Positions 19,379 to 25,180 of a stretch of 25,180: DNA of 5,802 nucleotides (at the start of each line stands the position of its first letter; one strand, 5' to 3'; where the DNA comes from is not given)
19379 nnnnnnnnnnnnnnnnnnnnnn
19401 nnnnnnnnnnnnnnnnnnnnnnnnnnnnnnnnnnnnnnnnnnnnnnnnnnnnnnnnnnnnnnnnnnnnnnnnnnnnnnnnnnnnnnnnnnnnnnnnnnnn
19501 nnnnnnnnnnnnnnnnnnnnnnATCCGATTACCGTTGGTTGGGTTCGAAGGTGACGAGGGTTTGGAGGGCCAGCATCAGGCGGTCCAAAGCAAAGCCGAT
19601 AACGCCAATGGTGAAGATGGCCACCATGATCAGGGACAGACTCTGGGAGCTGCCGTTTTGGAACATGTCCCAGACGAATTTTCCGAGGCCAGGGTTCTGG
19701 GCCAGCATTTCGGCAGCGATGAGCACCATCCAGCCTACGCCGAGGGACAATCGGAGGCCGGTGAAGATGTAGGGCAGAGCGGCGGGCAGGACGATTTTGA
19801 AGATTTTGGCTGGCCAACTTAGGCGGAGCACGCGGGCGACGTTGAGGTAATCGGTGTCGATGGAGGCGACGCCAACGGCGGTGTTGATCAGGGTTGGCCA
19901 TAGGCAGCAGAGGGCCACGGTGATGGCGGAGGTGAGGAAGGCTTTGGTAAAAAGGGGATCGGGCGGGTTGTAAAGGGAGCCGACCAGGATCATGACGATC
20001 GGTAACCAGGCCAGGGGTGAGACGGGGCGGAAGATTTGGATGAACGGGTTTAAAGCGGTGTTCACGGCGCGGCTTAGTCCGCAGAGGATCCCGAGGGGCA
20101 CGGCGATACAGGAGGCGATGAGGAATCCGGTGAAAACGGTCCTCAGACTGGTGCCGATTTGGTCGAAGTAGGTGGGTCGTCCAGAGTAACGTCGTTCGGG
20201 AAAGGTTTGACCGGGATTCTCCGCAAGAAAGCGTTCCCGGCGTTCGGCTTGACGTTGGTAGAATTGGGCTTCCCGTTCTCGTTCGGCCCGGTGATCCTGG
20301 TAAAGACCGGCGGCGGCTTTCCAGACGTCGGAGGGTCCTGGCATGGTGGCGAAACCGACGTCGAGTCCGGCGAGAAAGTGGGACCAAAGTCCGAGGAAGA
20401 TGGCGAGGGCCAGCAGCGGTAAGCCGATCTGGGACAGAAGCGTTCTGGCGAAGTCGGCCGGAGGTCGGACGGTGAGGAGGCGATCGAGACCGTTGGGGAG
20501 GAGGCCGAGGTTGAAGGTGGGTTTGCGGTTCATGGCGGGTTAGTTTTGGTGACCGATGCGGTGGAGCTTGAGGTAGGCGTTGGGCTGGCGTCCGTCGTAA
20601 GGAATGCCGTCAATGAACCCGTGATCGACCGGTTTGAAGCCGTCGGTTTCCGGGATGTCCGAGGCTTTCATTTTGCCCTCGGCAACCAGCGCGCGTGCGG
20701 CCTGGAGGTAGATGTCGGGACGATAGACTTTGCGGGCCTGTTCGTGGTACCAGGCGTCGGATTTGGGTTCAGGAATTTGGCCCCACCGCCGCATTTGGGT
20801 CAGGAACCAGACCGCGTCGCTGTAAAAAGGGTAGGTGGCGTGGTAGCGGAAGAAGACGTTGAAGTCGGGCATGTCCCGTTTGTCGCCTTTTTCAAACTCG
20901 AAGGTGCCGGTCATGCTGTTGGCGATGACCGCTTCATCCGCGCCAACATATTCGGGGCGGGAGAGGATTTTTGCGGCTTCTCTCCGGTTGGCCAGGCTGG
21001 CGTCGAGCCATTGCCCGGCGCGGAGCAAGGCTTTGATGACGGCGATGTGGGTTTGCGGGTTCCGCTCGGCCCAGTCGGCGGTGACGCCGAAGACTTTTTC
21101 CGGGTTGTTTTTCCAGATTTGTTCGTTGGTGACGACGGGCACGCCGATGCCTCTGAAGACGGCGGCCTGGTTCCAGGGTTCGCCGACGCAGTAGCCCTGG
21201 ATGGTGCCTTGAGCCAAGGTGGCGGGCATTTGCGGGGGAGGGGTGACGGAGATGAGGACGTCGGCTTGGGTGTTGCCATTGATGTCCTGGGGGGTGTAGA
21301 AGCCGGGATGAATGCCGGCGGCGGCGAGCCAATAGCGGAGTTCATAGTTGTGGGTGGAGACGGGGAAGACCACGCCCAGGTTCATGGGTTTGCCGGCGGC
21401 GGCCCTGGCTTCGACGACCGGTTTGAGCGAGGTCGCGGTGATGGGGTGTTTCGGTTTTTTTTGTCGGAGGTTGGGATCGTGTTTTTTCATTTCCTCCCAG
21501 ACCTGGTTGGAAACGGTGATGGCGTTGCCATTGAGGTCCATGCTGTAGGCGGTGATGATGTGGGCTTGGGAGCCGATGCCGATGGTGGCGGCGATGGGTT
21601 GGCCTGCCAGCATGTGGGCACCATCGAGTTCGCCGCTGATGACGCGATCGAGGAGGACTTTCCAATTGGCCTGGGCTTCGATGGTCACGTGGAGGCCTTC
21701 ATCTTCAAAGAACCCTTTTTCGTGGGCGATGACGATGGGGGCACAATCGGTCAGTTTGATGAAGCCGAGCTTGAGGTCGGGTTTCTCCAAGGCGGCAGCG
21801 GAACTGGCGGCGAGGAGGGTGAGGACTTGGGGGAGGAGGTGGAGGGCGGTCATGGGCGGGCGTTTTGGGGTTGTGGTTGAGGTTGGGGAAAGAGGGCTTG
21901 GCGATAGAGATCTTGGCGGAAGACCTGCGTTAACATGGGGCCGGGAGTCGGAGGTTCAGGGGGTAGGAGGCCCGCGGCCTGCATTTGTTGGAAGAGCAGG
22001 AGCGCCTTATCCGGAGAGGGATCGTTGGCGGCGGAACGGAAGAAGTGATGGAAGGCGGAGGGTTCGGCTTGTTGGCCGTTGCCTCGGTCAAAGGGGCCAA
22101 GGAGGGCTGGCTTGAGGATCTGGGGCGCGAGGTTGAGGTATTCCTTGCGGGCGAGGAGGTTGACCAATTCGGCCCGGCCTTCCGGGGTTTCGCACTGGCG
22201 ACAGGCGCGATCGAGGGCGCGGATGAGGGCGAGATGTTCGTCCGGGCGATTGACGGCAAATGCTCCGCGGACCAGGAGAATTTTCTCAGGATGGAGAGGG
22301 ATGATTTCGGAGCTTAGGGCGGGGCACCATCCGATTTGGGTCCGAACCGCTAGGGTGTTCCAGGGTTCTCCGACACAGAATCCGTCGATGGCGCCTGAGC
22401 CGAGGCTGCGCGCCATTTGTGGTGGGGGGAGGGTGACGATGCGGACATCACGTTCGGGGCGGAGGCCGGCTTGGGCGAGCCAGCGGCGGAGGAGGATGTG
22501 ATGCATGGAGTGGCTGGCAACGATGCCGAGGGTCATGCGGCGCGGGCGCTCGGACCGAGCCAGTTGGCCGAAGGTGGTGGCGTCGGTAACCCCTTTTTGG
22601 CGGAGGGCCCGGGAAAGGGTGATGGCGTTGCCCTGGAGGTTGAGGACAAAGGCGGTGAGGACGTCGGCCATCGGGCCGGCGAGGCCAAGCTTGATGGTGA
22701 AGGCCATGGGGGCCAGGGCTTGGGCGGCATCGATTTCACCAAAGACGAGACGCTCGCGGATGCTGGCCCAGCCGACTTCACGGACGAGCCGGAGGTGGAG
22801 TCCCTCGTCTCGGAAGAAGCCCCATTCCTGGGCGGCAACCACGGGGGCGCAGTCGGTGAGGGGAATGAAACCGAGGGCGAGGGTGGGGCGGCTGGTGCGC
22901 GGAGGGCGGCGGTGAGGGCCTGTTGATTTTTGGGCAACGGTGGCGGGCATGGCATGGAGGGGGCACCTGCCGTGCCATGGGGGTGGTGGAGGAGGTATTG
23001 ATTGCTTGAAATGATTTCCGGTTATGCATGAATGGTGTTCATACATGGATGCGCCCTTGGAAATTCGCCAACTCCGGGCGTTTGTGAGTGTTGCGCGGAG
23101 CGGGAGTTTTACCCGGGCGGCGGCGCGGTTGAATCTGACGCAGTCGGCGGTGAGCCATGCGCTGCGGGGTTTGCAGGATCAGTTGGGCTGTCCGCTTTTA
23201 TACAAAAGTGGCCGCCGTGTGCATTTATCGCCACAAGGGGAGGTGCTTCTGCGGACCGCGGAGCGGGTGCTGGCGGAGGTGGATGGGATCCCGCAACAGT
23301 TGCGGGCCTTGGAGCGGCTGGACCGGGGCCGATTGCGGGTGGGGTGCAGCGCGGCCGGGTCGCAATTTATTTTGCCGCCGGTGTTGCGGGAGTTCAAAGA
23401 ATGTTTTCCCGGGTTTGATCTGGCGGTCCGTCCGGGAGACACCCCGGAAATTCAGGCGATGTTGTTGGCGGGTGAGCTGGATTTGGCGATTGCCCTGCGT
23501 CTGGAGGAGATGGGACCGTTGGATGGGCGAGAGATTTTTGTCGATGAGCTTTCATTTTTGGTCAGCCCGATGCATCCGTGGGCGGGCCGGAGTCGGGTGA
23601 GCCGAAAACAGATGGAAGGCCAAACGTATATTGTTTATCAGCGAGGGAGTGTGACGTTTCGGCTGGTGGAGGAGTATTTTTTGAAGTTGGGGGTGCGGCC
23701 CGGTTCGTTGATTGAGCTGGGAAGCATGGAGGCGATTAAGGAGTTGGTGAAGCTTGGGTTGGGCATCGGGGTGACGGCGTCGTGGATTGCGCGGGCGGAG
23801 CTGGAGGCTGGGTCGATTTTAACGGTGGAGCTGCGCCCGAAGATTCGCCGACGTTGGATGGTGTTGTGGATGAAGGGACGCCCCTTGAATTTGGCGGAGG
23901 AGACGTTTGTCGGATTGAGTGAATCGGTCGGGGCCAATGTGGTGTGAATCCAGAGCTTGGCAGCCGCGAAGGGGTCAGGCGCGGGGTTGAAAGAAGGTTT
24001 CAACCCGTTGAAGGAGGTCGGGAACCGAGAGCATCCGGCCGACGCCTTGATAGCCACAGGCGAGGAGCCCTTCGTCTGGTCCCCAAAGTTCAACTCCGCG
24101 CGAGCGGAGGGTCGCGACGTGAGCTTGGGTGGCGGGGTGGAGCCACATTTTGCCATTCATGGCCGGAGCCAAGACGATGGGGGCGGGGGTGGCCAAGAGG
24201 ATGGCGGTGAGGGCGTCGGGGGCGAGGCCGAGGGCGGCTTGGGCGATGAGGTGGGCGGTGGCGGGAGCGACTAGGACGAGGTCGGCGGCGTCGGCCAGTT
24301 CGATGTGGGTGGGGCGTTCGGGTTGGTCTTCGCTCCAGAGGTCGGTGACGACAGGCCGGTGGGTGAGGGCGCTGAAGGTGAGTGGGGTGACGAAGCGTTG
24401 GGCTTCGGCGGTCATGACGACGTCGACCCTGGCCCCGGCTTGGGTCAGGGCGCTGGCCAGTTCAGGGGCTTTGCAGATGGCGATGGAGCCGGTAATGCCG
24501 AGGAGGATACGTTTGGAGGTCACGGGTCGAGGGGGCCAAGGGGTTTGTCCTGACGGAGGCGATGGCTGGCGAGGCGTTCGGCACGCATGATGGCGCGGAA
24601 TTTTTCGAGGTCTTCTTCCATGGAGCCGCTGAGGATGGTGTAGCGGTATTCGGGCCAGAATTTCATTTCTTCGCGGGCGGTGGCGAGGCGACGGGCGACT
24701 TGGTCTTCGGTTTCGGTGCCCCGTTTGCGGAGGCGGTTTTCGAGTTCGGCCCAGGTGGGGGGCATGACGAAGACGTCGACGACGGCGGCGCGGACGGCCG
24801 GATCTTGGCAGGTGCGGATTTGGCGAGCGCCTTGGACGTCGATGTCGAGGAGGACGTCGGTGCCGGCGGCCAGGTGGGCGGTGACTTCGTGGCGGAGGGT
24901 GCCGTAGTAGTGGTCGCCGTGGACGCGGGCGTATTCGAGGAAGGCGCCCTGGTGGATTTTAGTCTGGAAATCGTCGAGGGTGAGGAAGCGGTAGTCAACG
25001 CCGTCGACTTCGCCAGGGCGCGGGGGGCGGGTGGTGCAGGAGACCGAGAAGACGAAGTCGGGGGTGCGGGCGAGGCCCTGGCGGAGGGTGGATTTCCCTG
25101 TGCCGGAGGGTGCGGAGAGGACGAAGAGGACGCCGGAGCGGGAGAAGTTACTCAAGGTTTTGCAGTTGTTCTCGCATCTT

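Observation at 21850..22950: Orphan NasS-like sensor: no NasT/ANTAR partner in the window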

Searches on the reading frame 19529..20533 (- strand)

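Call 3: search_protein_families(library=pfam, proteins=[window:19529-20533:-])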
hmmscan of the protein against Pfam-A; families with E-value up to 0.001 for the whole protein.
window:19529-20533:- (334 aa): 1 family
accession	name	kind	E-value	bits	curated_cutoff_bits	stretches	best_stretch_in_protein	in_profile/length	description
PF00528.27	BPD_transp_1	-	4e-23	82.5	26.4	1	144-324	1-179/184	Binding-protein-dependent transport system inner membrane component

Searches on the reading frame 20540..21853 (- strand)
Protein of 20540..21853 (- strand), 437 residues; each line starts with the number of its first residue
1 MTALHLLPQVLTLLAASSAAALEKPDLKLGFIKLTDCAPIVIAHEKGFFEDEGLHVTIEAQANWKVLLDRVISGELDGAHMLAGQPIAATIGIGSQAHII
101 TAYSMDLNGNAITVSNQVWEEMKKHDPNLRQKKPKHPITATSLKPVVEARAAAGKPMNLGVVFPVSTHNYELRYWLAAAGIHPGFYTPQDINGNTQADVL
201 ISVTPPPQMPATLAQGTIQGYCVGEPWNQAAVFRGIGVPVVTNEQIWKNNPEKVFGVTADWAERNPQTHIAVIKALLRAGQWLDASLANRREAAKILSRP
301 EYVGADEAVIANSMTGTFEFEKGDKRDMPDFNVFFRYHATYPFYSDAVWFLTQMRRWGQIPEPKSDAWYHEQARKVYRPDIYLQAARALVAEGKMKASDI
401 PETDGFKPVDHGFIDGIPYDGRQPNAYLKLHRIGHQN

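Call 3: search_protein_families(library=pfam, proteins=[window:20540-21853:-])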
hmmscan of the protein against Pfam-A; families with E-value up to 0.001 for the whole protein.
window:20540-21853:- (437 aa): 2 families
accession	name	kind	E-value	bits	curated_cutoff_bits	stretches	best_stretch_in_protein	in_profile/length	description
PF13379.11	NMT1_2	-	5.5e-97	325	24.7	1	21-298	2-252/252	NMT1-like family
PF09084.16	NMT1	-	7.5e-07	29.7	20.5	1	35-77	2-44/216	NMT1/THI5 like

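Call 6: search_protein_families(library=ncbifam, proteins=[window:20540-21853:-])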
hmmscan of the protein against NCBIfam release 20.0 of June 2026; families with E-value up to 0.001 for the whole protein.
window:20540-21853:- (437 aa): 1 family
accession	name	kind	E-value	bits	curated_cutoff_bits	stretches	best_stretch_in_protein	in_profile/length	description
TIGR01728.1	SsuA_fam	subfamily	5.6e-13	48.8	163.5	1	193-299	126-229/290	aliphatic sulfonate ABC transporter substrate-binding protein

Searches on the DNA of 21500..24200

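Call 74: search_rna_families(source=window, start=21500, end=24200, threshold=evalue, max_evalue=1)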
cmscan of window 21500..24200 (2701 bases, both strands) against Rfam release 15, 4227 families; matches with E-value up to 1: 1.
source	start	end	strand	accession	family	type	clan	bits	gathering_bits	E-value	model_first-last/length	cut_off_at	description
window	21725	21824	+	RF01276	sR53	Gene; snRNA; snoRNA; CD-box;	-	17.3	49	0.61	1-60/60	no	Small nucleolar RNA sR53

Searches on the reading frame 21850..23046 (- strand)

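Call 3: search_protein_families(library=pfam, proteins=[window:21850-23046:-])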
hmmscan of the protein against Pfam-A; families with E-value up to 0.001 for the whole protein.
window:21850-23046:- (398 aa): 2 families
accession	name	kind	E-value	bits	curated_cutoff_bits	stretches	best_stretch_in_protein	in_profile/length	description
PF13379.11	NMT1_2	-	2.7e-72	244.1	24.7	1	54-299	6-252/252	NMT1-like family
PF09084.16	NMT1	-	1.9e-06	28.3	20.5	0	64-97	2-35/216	NMT1/THI5 like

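Call 6: search_protein_families(library=ncbifam, proteins=[window:21850-23046:-])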
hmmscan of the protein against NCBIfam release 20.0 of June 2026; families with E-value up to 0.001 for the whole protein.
window:21850-23046:- (398 aa): 1 family
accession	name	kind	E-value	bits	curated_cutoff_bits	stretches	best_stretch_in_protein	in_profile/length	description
TIGR01728.1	SsuA_fam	subfamily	1.4e-09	37.6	163.5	1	178-294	110-226/290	aliphatic sulfonate ABC transporter substrate-binding protein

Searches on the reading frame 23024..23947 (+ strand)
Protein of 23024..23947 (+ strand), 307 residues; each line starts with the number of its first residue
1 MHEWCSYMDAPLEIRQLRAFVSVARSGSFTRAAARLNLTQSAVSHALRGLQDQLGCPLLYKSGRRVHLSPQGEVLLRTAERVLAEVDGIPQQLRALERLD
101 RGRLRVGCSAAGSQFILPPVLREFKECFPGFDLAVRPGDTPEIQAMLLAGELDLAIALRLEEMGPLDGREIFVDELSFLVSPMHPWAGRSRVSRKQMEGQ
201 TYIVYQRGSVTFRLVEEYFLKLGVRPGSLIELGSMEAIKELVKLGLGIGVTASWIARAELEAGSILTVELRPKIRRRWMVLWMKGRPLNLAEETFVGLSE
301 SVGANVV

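Call 3: search_protein_families(library=pfam, proteins=[window:23024-23947:+])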
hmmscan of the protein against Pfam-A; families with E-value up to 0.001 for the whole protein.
window:23024-23947:+ (307 aa): 2 families
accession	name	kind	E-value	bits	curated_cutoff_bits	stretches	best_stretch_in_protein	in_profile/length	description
PF03466.25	LysR_substrate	-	1.7e-44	152.2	28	1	99-298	3-203/209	LysR substrate binding domain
PF00126.33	HTH_1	-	1.4e-22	79.9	26.6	1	14-73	1-60/60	Bacterial regulatory helix-turn-helix protein, lysR family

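Call 6: search_protein_families(library=ncbifam, proteins=[window:23024-23947:+])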
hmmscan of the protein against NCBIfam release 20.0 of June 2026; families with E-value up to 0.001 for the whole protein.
window:23024-23947:+ (307 aa): 53 families (the best 25 are shown)
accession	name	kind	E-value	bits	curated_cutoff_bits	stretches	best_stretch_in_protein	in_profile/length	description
TIGR03339.1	phn_lysR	subfamily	1.4e-50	172.2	341.1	1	16-261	1-243/279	aminoethylphosphonate catabolism associated LysR family transcriptional regulator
NF040786.1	LysR_Sec_metab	equivalog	5.8e-48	163.4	250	1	13-298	2-293/298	selenium metabolism-associated LysR family transcriptional regulator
NF008416.0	PRK11242.1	equivalog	1.3e-42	146.1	277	1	14-296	3-284/300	transcriptional regulator CynR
NF045990.1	TransRegCbbRRhodb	equivalog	3.6e-40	137.9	450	1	12-294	6-291/304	LysR family regulator CbbR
NF053705.1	TransRegGltCGpos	equivalog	2.3e-38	132.1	350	1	12-296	1-286/300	glutamate biosynthesis transcriptional regulator GltC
NF040889.1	trans_reg_YeiE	equivalog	4.5e-38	131.1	480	1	13-287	4-274/288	DNA-binding transcriptional regulator YeiE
NF047520.1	trans_act_CidR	equivalog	7.2e-38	130.4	415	1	12-298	1-287/292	cidABC operon transcriptional activator CidR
NF008095.0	PRK10837.1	subfamily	3.7e-33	115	281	1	13-279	4-267/290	LysR family transcriptional regulator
TIGR02424.1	TF_pcaQ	equivalog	8.9e-33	113.5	303.8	1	13-270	4-264/300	pca operon transcription factor PcaQ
NF008722.0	PRK11716.1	equivalog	4.3e-31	108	246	1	12-251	1-241/293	HTH-type transcriptional activator IlvY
NF045775.1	acetoin_reg_AlsR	exception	1.1e-30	107.1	430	1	12-253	1-244/290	acetoin biosynthesis transcriptional regulator AlsR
NF009327.0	PRK12684.1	subfamily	7.9e-29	100.8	402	1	13-254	2-246/313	CysB family HTH-type transcriptional regulator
NF047711.1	PutUtilRegPtrR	equivalog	5e-28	98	400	1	13-276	2-259/283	putrescine utilization regulator PtrR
NF007385.0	PRK09906.1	equivalog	4.1e-27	95.1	356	1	12-259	1-249/296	DNA-binding transcriptional regulator HcaR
NF009326.0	PRK12681.1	equivalog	3.9e-26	92.3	436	1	13-259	2-251/324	HTH-type transcriptional regulator CysB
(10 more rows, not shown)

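Call 47: search_solved_structures(query=window:23024-23947:+, max_evalue=1e-10)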
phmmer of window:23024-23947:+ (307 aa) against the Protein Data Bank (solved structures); distinct sequences matched with E-value up to 1e-10: 31.
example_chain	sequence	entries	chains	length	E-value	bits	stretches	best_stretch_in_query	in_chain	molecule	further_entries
5y2v_A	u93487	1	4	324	4.9e-35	124.6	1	10-302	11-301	Rubisco operon transcriptional regulator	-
8sbf_A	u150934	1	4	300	6.1e-24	88.2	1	13-269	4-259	Putative transcriptional regulator (LysR family)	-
1al3_A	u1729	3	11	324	2.9e-22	82.7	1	13-254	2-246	CYS REGULON TRANSCRIPTIONAL ACTIVATOR CYSB | HTH-type transcriptional regulator CysB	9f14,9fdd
4gwo_A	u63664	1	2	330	8.2e-22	81.2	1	12-255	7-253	HTH-type transcriptional regulator CysB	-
6m5f_A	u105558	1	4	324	3.1e-21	79.3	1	8-296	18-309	Probable transcriptional regulator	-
3fzv_A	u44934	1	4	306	7e-21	78.1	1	12-296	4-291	Probable transcriptional regulator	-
8h3v_S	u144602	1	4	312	1.6e-20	76.9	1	13-259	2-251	NtcB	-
4x6g_A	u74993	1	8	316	2.3e-19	73.1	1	13-253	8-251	OxyR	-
9hh1_A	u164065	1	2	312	3.3e-19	72.6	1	10-255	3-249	Transcriptional regulator, LysR family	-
3mz1_A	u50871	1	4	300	2.7e-18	69.6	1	17-156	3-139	Putative transcriptional regulator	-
6g1b_B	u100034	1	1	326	5.8e-18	68.5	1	14-247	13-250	Hydrogen peroxide-inducible genes activator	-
6g1b_J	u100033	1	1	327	5.9e-18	68.5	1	14-247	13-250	Hydrogen peroxide-inducible genes activator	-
6g1d_C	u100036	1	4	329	8.6e-18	68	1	14-247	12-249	Hydrogen peroxide-inducible genes activator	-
6g4r_B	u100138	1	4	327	9e-18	67.9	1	14-247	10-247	Hydrogen peroxide-inducible genes activator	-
5y2w_A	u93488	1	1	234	4.7e-17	65.6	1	101-302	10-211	Rubisco operon transcriptional regulator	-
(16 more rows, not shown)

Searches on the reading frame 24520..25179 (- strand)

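Call 3: search_protein_families(library=pfam, proteins=[window:24520-25179:-])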
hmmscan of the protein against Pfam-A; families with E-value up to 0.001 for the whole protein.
window:24520-25179:- (219 aa): 2 families
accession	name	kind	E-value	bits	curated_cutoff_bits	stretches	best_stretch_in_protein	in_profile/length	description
PF00625.27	Guanylate_kin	-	6.3e-41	140.5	25.2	1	18-200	4-181/182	Guanylate kinase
PF13671.12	AAA_33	-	0.00046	20.9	27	0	24-169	7-137/143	AAA domain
